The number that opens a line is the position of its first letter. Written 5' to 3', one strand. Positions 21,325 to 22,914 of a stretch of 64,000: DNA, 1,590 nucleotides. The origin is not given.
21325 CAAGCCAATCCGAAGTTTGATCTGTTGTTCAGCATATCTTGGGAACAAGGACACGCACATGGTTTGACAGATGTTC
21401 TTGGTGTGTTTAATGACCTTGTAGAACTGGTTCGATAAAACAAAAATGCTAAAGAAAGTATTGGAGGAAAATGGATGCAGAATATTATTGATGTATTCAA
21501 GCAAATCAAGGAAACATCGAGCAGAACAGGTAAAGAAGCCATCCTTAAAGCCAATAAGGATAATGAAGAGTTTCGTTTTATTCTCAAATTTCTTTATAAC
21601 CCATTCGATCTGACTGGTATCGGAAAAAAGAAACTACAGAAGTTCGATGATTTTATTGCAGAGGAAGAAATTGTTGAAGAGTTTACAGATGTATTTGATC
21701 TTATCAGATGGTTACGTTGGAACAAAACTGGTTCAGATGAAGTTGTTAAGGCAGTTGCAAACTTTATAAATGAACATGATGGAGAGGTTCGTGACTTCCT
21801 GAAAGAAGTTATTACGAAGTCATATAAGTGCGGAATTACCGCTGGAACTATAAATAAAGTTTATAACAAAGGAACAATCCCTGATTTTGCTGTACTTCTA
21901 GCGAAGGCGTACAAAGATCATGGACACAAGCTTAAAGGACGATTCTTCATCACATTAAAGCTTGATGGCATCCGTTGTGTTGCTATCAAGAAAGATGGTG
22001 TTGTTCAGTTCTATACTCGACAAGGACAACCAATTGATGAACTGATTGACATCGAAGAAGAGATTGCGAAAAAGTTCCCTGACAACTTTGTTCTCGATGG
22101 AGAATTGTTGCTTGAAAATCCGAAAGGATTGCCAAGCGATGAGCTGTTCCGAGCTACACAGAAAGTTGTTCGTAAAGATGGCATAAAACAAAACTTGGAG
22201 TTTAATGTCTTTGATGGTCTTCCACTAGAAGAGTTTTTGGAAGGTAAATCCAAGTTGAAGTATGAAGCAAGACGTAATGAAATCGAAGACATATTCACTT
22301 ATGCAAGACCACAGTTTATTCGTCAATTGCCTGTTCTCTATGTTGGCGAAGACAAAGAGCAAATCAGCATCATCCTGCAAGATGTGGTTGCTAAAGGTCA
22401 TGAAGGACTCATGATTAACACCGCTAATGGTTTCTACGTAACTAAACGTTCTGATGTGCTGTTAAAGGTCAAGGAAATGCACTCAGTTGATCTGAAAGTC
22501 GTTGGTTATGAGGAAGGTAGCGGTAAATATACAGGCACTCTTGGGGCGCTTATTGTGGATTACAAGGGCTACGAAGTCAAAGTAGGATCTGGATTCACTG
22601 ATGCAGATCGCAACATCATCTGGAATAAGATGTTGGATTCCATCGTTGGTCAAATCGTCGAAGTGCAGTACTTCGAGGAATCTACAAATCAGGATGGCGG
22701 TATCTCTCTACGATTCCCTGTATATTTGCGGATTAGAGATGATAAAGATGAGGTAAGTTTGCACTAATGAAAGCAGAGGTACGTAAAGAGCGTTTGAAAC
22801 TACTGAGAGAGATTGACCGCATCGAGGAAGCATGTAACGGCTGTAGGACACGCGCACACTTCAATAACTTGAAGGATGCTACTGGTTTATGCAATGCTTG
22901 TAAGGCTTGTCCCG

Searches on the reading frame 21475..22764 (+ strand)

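Call 8: search_protein_families(library=phrogs, proteins=[window:21475-22764:+], max_evalue=0.00001)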
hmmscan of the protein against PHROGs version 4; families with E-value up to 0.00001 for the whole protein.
window:21475-22764:+ (430 aa): 2 families
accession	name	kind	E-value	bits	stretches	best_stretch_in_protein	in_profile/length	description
phrog_114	-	DNA, RNA and nucleotide metabolism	6.1e-106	356.4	1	1-426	88-503/634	ATP-dependent DNA ligase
phrog_12420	-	DNA, RNA and nucleotide metabolism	9.5e-15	55.9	1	5-130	8-128/133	ATP-dependent DNA ligase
